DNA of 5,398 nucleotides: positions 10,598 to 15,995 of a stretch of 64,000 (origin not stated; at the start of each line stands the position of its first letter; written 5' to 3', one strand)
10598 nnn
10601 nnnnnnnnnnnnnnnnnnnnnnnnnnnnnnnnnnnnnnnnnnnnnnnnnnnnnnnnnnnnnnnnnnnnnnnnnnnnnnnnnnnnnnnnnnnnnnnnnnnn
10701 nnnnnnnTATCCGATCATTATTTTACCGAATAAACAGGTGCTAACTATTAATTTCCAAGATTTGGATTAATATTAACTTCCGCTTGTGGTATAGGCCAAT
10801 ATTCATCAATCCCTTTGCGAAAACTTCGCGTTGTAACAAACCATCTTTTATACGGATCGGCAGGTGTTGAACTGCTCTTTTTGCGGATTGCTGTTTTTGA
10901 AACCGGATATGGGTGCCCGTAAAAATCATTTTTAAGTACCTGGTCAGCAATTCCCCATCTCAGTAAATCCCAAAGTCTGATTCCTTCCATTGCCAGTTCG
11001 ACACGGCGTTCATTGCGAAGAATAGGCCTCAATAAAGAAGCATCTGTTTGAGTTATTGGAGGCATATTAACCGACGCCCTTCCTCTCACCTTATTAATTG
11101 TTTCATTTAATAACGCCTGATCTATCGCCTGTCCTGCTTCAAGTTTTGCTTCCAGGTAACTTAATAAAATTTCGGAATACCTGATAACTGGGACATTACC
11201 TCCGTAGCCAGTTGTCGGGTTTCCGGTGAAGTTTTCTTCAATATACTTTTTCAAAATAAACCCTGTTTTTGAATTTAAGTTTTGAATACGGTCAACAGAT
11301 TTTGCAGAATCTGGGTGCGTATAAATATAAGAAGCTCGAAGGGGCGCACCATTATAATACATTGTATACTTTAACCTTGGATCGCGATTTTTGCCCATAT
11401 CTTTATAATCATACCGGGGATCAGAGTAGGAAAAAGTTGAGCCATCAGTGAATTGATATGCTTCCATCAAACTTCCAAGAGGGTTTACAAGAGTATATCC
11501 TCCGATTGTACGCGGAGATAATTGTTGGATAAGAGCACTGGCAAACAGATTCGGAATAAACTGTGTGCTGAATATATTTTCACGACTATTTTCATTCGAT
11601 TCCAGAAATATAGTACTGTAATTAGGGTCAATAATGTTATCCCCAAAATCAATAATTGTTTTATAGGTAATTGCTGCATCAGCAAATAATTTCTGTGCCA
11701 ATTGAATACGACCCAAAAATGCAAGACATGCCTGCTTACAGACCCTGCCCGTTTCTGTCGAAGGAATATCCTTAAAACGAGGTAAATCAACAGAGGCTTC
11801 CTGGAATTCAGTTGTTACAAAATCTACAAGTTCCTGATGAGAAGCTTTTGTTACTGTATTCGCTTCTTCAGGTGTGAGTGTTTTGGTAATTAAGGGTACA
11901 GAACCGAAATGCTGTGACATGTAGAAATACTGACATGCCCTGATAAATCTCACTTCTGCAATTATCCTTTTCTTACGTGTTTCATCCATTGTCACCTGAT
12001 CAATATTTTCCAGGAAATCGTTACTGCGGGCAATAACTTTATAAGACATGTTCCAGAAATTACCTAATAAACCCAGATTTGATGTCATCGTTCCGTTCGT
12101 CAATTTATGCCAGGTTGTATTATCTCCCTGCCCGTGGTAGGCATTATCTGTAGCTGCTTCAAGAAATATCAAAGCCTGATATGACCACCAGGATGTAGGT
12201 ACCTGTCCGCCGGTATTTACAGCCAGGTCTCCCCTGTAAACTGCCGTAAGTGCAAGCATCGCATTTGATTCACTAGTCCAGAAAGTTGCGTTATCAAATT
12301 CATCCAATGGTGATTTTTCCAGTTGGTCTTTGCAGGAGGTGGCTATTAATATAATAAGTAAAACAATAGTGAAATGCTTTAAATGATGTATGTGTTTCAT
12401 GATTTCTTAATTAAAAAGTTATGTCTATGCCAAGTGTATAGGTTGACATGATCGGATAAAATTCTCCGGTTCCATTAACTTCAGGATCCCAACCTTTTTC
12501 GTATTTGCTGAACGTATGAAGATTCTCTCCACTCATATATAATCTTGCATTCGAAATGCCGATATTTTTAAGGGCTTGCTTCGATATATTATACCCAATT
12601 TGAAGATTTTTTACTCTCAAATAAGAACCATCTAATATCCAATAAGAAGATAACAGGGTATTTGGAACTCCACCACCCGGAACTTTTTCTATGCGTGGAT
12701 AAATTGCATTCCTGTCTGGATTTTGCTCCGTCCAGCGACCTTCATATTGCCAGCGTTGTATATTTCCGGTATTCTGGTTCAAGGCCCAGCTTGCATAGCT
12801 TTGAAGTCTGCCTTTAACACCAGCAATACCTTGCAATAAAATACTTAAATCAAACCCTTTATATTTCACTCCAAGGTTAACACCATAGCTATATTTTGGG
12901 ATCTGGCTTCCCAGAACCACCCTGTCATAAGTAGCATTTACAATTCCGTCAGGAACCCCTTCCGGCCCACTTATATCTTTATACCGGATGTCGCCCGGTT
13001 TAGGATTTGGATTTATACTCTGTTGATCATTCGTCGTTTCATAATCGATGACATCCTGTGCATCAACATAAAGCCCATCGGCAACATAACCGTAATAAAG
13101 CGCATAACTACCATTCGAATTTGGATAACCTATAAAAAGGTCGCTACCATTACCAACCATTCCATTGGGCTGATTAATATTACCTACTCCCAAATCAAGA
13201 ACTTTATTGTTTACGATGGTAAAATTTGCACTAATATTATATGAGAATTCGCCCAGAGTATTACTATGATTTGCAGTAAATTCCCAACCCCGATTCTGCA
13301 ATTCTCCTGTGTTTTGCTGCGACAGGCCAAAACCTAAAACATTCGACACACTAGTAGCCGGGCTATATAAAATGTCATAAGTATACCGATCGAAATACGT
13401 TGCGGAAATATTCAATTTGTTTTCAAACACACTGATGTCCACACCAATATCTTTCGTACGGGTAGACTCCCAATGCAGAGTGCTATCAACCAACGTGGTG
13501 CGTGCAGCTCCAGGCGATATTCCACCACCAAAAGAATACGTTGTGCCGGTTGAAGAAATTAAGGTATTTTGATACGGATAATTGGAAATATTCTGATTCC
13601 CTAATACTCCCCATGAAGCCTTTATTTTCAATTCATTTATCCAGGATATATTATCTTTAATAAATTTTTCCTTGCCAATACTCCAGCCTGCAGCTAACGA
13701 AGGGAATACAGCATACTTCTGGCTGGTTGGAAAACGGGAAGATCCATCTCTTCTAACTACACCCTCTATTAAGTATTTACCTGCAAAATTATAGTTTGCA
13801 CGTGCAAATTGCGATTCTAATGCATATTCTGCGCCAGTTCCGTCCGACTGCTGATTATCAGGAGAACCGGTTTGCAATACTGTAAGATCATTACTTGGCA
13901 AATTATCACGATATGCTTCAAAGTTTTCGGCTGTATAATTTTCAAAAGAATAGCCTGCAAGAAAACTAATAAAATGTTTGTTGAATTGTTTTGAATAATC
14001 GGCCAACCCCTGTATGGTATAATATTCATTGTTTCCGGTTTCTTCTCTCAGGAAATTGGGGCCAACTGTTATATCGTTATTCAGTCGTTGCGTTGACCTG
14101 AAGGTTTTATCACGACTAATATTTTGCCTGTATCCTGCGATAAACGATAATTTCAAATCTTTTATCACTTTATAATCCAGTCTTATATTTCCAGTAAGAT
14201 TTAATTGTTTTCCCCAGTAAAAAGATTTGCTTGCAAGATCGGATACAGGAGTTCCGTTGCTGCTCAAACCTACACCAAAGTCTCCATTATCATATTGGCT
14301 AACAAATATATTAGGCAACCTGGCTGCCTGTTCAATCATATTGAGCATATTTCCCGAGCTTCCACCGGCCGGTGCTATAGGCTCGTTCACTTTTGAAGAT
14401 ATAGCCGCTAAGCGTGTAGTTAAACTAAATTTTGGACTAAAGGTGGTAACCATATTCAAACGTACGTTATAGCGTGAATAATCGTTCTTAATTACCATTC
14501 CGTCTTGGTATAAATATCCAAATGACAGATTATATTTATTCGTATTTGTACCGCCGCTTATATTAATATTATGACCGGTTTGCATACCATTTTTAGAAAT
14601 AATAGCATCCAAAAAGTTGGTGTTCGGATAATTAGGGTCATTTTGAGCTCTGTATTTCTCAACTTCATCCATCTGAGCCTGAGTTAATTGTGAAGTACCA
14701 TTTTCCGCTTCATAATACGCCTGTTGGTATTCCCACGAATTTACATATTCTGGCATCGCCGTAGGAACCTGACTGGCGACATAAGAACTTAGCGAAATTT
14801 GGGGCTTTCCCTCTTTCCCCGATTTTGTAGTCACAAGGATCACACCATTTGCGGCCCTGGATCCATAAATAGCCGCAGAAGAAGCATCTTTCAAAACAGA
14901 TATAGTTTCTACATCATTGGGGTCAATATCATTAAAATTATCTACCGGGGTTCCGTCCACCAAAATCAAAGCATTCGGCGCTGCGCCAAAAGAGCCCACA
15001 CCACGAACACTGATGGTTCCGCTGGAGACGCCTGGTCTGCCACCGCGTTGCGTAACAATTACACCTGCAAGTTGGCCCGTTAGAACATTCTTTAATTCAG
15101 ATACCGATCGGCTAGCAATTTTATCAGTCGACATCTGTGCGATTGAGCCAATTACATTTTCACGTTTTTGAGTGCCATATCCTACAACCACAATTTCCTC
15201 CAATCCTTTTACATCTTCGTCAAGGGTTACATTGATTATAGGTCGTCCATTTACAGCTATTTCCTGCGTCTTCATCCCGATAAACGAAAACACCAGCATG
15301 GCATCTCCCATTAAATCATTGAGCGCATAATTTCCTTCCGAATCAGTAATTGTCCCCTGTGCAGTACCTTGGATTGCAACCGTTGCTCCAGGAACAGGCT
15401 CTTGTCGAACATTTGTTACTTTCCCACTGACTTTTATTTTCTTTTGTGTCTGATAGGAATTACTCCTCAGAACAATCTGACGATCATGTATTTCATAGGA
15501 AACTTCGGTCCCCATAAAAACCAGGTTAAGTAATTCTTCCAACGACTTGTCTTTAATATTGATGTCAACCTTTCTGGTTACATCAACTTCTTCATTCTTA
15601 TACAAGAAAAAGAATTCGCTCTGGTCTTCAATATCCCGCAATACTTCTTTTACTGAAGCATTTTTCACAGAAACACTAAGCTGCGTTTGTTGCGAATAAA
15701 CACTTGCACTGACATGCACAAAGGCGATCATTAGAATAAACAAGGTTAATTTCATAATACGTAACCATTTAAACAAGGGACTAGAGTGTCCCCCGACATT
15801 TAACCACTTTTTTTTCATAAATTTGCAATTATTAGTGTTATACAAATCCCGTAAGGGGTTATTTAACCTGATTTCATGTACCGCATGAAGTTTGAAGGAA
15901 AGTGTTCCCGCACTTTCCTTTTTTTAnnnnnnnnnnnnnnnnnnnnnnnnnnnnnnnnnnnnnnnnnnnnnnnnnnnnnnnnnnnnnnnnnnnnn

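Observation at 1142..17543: SusC/SusD locus under ECF-sigma/anti-sigma control whose cargo is phosphoesterases plus a triplicated unknown protein, not glycoside hydrolases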

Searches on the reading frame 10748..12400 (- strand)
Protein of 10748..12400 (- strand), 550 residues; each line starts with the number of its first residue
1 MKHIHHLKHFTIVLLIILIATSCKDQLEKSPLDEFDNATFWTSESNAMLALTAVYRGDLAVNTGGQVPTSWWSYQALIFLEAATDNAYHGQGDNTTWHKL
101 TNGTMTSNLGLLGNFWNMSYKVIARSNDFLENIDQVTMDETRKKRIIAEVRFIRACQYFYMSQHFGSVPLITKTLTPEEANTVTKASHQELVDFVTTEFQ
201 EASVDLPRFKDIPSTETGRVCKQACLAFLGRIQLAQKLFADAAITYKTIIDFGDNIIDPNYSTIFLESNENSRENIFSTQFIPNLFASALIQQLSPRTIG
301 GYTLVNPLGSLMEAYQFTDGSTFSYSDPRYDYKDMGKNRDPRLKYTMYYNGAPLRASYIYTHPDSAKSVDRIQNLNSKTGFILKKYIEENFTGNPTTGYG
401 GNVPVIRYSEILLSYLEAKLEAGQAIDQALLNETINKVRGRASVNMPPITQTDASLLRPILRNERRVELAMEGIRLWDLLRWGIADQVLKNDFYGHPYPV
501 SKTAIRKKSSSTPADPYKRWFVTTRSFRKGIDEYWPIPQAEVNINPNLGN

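Call 3: search_protein_families(library=pfam, proteins=[window:10748-12400:-], max_evalue=0.01)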
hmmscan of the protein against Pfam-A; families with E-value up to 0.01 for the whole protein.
window:10748-12400:- (550 aa): 2 families
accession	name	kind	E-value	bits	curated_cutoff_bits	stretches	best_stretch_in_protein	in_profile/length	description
PF07980.17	SusD_RagB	-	1.6e-42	146.7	23.1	1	269-548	12-291/297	SusD family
PF14322.12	SusD-like_3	-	2.5e-19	70.7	27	1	84-234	48-191/191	Starch-binding associating with outer membrane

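Call 4: search_protein_families(library=ncbifam, proteins=[window:10748-12400:-], max_evalue=0.01)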
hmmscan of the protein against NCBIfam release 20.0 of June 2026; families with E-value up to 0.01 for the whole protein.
window:10748-12400:- (550 aa): 2 families
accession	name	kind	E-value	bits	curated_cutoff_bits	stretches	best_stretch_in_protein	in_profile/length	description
NF033071.0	SusD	exception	3.6e-25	88.2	725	2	1-264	1-264/558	starch-binding outer membrane lipoprotein SusD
NF033072.0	NanU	exception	0.00011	21.4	425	0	96-174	84-162/521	SusD family outer membrane lipoprotein NanU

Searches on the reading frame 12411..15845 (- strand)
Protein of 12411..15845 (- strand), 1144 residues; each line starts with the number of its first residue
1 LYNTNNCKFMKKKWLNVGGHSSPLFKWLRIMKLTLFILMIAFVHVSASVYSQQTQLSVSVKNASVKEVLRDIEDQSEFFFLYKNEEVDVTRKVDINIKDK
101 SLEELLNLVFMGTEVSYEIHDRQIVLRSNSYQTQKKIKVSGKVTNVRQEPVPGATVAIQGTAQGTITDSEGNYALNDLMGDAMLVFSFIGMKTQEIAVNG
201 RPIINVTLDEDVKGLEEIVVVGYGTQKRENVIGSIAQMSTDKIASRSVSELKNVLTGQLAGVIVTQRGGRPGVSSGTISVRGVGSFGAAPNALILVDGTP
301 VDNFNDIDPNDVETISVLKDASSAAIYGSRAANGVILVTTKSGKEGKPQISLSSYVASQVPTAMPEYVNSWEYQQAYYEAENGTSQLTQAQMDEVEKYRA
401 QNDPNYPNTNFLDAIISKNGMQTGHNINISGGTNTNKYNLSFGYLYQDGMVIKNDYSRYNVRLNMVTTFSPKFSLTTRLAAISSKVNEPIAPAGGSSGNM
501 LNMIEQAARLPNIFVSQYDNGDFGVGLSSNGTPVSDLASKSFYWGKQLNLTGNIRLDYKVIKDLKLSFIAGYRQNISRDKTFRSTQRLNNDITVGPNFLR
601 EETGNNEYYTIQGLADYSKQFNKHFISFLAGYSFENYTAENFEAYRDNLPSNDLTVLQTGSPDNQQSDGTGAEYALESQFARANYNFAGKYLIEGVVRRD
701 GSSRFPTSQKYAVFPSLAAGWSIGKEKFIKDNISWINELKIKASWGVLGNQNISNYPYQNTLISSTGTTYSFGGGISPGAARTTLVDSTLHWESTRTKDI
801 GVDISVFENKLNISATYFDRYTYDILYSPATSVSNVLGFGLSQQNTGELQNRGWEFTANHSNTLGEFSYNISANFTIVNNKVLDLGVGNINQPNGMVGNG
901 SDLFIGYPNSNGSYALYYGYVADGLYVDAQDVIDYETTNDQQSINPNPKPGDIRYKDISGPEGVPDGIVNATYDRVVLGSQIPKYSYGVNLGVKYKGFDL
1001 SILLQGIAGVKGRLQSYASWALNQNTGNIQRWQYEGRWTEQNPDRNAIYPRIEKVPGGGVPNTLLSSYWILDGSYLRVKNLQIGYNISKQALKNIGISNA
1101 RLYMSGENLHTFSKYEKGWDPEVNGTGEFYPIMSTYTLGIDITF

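Call 3: search_protein_families(library=pfam, proteins=[window:12411-15845:-], max_evalue=0.01)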
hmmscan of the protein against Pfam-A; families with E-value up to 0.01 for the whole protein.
window:12411-15845:- (1144 aa): 4 families
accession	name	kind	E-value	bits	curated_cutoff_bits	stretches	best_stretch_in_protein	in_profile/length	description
PF13715.12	CarbopepD_reg_2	-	5.2e-18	65.3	32.2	1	139-220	1-88/88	CarboxypepD_reg-like domain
PF07715.20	Plug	-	1.4e-16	61.3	23.9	1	229-335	3-107/107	TonB-dependent Receptor Plug Domain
PF07660.19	STN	-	3.5e-11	43.1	28.4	1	80-128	3-51/52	Secretin and TonB N terminus short domain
PF13620.12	CarboxypepD_reg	-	5.1e-11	43.2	32.3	1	139-198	2-67/82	Carboxypeptidase regulatory-like domain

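Call 4: search_protein_families(library=ncbifam, proteins=[window:12411-15845:-], max_evalue=0.01)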
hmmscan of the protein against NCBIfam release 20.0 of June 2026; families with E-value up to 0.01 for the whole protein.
window:12411-15845:- (1144 aa): 3 families
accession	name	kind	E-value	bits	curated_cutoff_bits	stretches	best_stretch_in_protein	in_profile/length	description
TIGR04056.1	OMP_RagA_SusC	subfamily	7.9e-272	904.9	368.25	1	137-1144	1-981/981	SusC/RagA family TonB-linked outer membrane protein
TIGR04057.1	SusC_RagA_signa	signature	5.6e-18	64.5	46.2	1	311-341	1-31/31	SusC/RagA subfamily TonB-dependent outer membrane receptor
NF053590.1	TonB_dep_TOL0244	equivalog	0.002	16.8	645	1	278-349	70-148/604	TOL_0244 family TonB-dependent receptor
